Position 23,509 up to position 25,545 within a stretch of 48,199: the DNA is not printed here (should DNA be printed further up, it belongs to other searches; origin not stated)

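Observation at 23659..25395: Sigma-70-like protein with signal/anchor sequence and long coiled-coil tail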

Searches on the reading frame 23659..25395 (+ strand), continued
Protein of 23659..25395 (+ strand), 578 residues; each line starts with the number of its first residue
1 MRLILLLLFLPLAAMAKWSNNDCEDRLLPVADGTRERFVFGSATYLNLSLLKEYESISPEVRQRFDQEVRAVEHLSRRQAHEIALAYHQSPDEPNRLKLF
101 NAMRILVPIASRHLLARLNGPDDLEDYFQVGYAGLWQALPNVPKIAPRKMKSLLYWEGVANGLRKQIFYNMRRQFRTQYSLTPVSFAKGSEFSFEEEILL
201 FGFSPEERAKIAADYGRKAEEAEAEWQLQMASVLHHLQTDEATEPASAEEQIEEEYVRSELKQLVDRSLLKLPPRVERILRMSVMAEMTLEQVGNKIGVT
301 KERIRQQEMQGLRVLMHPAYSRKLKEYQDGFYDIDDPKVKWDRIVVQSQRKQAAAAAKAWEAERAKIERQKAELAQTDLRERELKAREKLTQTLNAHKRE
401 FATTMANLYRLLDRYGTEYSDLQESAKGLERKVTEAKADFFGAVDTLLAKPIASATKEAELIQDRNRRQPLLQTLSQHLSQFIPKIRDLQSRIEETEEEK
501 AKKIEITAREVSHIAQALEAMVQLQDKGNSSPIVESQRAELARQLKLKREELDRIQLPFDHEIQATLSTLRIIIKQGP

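Call 29: list_cluster_members(proteins=[P0008, P0009, P0010, P0011, P0012, P0114])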
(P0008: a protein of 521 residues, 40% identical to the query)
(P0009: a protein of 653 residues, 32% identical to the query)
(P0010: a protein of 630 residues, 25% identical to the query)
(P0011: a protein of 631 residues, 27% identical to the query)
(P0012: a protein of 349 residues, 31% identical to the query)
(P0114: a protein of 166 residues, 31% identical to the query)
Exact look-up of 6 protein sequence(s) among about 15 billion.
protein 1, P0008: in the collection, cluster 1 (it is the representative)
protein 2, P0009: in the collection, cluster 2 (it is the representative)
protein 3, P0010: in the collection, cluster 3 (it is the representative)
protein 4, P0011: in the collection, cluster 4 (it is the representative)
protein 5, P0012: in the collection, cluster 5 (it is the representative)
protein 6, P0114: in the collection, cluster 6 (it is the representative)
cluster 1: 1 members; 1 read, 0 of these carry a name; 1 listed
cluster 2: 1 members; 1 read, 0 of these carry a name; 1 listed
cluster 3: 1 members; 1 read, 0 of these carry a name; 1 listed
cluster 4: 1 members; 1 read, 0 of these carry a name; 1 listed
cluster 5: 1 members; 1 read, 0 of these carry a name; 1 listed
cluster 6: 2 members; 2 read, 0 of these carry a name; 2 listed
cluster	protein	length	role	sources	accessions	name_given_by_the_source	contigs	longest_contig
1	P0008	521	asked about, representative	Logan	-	-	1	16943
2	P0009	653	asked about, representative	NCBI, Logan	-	-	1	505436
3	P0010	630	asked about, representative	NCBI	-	-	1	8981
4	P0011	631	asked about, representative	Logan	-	-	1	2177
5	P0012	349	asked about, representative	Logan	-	-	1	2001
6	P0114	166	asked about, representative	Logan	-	-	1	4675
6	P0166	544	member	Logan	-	-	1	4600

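Call 30: find_encoding_contigs(protein=P0008, flank=8000, max_places=3)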
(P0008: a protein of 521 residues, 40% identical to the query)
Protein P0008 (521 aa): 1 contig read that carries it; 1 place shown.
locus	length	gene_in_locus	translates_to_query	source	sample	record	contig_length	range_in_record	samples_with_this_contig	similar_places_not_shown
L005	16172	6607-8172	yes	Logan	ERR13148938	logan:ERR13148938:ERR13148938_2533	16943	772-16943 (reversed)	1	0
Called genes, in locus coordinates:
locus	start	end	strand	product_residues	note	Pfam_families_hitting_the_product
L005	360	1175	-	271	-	PF04305:DUF455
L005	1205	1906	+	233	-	PF20772:TACO1_YebC_N, PF01709:Transcrip_reg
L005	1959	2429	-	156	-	PF02657:SufE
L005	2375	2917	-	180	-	-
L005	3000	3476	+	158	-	PF03449:GreA_GreB_N, PF01272:GreA_GreB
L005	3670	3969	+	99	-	-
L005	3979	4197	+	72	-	-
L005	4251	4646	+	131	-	-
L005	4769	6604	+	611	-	-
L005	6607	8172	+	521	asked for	-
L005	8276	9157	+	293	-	-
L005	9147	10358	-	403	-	PF01743:PolyA_pol, PF12627:PolyA_pol_RNAbd, PF13735:tRNA_NucTran2_2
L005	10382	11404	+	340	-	PF08331:QueG_DUF1730, PF13484:Fer4_16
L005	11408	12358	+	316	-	PF01966:HD (weak), PF13487:HD_5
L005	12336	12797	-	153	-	PF10604:Polyketide_cyc2, PF03364:Polyketide_cyc (weak)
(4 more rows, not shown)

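Call 31: find_encoding_contigs(protein=P0010, flank=8000, max_places=3)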
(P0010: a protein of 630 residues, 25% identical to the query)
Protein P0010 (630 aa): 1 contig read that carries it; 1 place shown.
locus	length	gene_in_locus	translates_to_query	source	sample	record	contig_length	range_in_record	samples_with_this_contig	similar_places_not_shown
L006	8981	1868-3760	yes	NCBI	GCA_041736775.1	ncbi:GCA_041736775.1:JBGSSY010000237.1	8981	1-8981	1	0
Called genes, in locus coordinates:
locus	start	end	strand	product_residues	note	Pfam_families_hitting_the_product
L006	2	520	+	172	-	?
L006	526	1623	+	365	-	-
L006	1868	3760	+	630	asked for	PF04545:Sigma70_r4 (weak)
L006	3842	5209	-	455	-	PF06347:SH3_4 (faint), PF08239:SH3_3 (faint)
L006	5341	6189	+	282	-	PF02737:3HCDH_N, PF00725:3HCDH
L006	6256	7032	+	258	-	PF00378:ECH_1, PF16113:ECH_2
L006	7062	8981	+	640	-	?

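Call 42: find_related_loci(query=A2, collection=metagenome_contigs, flank=6000)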
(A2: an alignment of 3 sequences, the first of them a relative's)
Query A2 (578 aa) in metagenome_contigs; peptide patterns used: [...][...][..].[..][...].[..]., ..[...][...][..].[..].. (x = any residue, [..] = any of these).
194 stretches matched a pattern; 3 encode a relative of the query (tblastn E <= 1e-3); 3 distinct loci.
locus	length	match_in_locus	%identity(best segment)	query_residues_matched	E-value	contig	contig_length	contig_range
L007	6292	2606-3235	24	92-306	5e-11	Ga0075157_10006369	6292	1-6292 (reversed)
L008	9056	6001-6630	24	92-306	5e-11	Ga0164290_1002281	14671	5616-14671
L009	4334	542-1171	24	92-306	4e-10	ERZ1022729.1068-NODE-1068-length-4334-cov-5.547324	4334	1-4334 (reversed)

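Call 47: find_encoding_contigs(protein=P0011, flank=3000, max_places=2)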
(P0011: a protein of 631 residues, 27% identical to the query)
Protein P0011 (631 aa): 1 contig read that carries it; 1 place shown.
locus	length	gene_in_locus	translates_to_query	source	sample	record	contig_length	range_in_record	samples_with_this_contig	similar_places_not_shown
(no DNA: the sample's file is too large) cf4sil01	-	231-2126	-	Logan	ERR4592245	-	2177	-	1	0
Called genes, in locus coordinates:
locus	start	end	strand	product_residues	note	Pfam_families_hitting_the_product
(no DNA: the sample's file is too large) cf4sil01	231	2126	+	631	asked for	PF04545:Sigma70_r4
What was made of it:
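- P0011 as called lacks a leader; its DNA could not be fetched (call 47).
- Tried and rejected: DNA for P0011 could not be fetched, so its missing leader could not be checked (call 47).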

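Call 49: predict_structure(alignment_id=A3)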
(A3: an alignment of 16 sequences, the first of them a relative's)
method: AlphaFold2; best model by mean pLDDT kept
length: 578 residues; sequences in the alignment: 16
mean_pLDDT: 70.7   pTM: 0.37
mean pLDDT of the five models: 70.7, 69.8, 68.2, 66.8, 65.6
residues with pLDDT >= 90: 95; 70-90: 195; 50-70: 196; < 50: 92
segments of 3 or more residues with pLDDT < 50: 11-42, 240-247, 328-341, 401-405, 449-460, 557-562
pLDDT, mean of each block of 10 residues (from residue 1): 56 47 43 42 56 78 88 87 96 96 93 83 90 95 92 88 88 76 70 83 85 93 88 62 45 66 78 89 86 92 90 79 60 44 59 81 89 87 81 62 51 50 55 60 55 43 57 59 58 59 62 61 59 68 72 56 54 52
secondary structure, 60 per line:
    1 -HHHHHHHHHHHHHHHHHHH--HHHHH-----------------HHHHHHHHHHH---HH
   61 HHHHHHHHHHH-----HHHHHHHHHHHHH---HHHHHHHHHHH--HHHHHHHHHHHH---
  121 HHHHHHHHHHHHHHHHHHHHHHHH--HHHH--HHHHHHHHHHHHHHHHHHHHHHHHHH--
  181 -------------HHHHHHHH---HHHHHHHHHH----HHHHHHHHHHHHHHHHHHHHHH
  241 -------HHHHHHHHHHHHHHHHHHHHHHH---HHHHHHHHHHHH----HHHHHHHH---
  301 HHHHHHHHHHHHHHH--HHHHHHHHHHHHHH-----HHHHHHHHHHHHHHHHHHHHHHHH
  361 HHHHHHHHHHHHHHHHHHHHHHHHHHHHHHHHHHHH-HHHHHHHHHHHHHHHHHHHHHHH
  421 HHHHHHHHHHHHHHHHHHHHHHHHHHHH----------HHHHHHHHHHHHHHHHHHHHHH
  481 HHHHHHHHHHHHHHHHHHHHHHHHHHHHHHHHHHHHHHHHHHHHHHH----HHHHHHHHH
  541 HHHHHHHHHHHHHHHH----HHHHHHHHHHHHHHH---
elements in order: H2-20 H23-27 H45-55 H59-71 H77-89 H93-103 H106-117 H121-144 H147-150 H153-178 H194-201 H205-214 H219-240 H248-270 H274-285 H290-297 H301-315 H318-331 H337-396 H398-448 H459-527 H532-556 H561-575
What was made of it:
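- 23707..23790 (+): Post-leader segment, residues 17-44; low-confidence or disordered, and contains the Cys. pLDDT below 50 for residues 11-42 (call 49).
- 23791..23844 (+): Family-specific conserved helix, residues 45-62 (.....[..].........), N-terminal to region 1.2. Modelled as helix 45-55 (call 49).
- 24235..24378 (+): Sigma3-like domain, residues 193-240 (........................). Helices 194-240 have pLDDT 83-93 (call 49).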

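Call 52: fold_search(model_id=the predicted structure, library=pdb)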
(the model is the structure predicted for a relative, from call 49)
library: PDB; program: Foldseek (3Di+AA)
matches with E <= 10: 259; with E <= 0.001: 31
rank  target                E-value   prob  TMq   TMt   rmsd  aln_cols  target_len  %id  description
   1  9a58_A                6.9e-07  1.00  0.16  0.23  22.3       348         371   22  Integrative model of SIGA-RPOC by crosslinking MS and deep learning (released 2024-09-18)
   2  6uu7_FFF              2.2e-06  1.00  0.16  0.29  18.5       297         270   20  E. coli sigma-S transcription initiation complex with a 6-nt RNA and an NTP ("Old" crystal soaked with UTP, CTP, ddG (released 2020-08-26)
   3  8x6f_E                3.9e-06  1.00  0.15  0.29  18.8       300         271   22  Cryo-EM structure of Staphylococcus aureus sigA-dependent RNAP-promoter open complex (released 2024-06-05)
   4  8hkc_E                4.9e-06  1.00  0.18  0.34  17.4       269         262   18  Cryo-EM structure of E. coli RNAP sigma32 complex (released 2023-05-31)
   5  5vi8_F                1.2e-05  1.00  0.17  0.26  20.0       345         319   18  Structure of a mycobacterium smegmatis transcription initiation complex with an upstream-fork promoter fragment (released 2017-04-26)
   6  9e85_F                1.8e-05  1.00  0.15  0.26  23.1       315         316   20  De Novo Mycobacterium tuberculosis transcription initiation promoter complex with 6-mer RNA and closed Beta' clamp (RN (released 2025-10-01)
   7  8dy9_F                1.8e-05  1.00  0.15  0.27  22.6       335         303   16  Streptomyces venezuelae RNAP unconstrained open promoter complex with WhiA and WhiB transcription factors (released 2023-03-01)
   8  6dcf_F                2.2e-05  1.00  0.15  0.25  22.6       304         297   20  Crystal structure of a Mycobacterium smegmatis transcription initiation complex with Rifampicin-resistant RNA polymera (released 2018-09-05)
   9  5tw1_F                2.3e-05  1.00  0.16  0.27  18.0       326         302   18  Crystal structure of a Mycobacterium smegmatis transcription initiation complex with RbpA (released 2017-01-18)
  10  6ccv_F                2.8e-05  1.00  0.16  0.27  18.8       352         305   18  Crystal structure of a Mycobacterium smegmatis RNA polymerase transcription initiation complex with inhibitor Rifampic (released 2018-08-15)
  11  7p5x_AF               3.1e-05  1.00  0.15  0.24  23.6       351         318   19  Mycobacterial RNAP with transcriptional activator PafBC (released 2021-12-22)
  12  9a50_A                3.5e-05  1.00  0.18  0.34  16.4       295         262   15  Integrative model of RPSB-RPOC by crosslinking MS and deep learning (released 2024-09-18)
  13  6c04_F                6.3e-05  1.00  0.15  0.24  22.9       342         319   18  Mtb RNAP Holo/RbpA/double fork DNA -closed clamp (released 2018-03-28)
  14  9e7y_F                6.3e-05  1.00  0.13  0.24  24.5       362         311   19  De Novo Mycobacterium tuberculosis transcription initiation promoter complex with 7-mer RNA and disordered Beta' Lid e (released 2025-10-01)
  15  5e18_F                6.9e-05  1.00  0.14  0.23  22.2       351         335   20  T. thermophilus transcription initiation complex having a YYY discriminator sequence and a nontemplate-strand length c (released 2016-03-09)
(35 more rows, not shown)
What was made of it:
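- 24235..24378 (+): Foldseek alignments to three-domain sigmas span it (call 52).
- On Sigma-70 family (Pfam Sigma70_r2/r3/r4; NCBIfam TIGR02937): The confident AlphaFold2 sigma2 domain matches solved sigmas (calls 49, 52).
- Checked: An AlphaFold2 model (sigma2, sigma3 and sigma4 at pLDDT about 78-96) matches SigA, sigmaS, sigma32 and SigB over 270-350 columns, with E down to 7e-7 (calls 49, 52).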

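Call 53: fold_search(model_id=the predicted structure, library=viral)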
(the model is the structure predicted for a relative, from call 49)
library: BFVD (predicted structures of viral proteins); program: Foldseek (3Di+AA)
matches with E <= 10: 348; with E <= 0.001: 12
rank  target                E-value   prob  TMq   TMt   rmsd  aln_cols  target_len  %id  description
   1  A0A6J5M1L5            3.0e-05  1.00  0.14  0.34  24.6       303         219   14  RpoE DNA-directed RNA polymerase specialized sigma subunit, sigma24 homolog [uncultured Caudovirales phage]
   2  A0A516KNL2            3.8e-05  1.00  0.17  0.25  13.8       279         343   16  (no name in the UniProt tables at hand)
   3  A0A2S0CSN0            4.3e-05  1.00  0.14  0.30  27.7       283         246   13  RNA polymerase sporulation specific sigma factor SigG [Bacillus phage BCP12]
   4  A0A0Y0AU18            4.5e-05  1.00  0.17  0.19  16.0       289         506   14  Sporulation sigma factor SigF [Bacillus phage Eldridge]
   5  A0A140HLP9            6.7e-05  1.00  0.18  0.35  14.7       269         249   13  RNA polymerase sigma-70 factor sigma-B/F/G subfamily [Bacillus phage Deep Blue]
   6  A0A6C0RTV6            9.3e-05  1.00  0.15  0.15  16.5       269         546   16  (no name in the UniProt tables at hand)
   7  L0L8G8                1.0e-04  1.00  0.15  0.30  27.7       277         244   17  RNA polymerase sigma factor SigF 1 [Bacillus phage phiAGATE]
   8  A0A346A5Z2            1.8e-04  1.00  0.16  0.32  21.9       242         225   17  (no name in the UniProt tables at hand)
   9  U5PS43                2.8e-04  1.00  0.15  0.24  13.9       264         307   14  RNA polymerase sigma factor [Bacillus phage BigBertha]
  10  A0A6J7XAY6            3.9e-04  1.00  0.14  0.25  23.5       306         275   13  RpoD DNA-directed RNA polymerase, sigma subunit (Sigma70/sigma32) [uncultured Caudovirales phage]
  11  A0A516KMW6            4.3e-04  1.00  0.15  0.24  14.2       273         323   16  RNA polymerase sigma factor [Bacillus phage vB_BmeM-Goe8]
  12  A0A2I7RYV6            7.0e-04  0.97  0.11  0.11  30.8       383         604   15  (no name in the UniProt tables at hand)
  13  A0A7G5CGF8            1.2e-03  1.00  0.13  0.28  17.9       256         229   14  (no name in the UniProt tables at hand)
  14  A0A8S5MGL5            1.7e-03  1.00  0.14  0.30  18.8       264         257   17  DNA directed RNA polymerase subunit [Phage sp. ctrsQ3]
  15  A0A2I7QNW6            1.7e-03  1.00  0.16  0.30  23.9       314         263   12  (no name in the UniProt tables at hand)
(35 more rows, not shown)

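Call 59: find_encoding_contigs(protein=P0166, flank=3000, max_places=2)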
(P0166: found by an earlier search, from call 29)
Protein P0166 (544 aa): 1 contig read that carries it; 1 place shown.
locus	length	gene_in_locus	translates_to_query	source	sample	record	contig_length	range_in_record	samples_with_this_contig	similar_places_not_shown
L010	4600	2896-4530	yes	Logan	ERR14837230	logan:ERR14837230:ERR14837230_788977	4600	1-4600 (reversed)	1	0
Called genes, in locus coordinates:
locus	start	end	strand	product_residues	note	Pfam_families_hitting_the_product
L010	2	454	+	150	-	?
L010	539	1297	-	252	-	-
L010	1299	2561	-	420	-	-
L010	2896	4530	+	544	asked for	PF04545:Sigma70_r4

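Call 60: find_encoding_contigs(protein=P0012, flank=3000, max_places=2)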
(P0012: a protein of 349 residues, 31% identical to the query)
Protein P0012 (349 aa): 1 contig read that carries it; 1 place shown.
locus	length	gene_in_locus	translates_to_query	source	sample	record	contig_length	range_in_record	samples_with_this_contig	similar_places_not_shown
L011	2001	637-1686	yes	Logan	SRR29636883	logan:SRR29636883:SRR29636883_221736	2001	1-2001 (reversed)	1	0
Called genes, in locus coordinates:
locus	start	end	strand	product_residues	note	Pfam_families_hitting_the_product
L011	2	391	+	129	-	?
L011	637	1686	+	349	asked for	PF08281:Sigma70_r4_2 (weak), PF04545:Sigma70_r4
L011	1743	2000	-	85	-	?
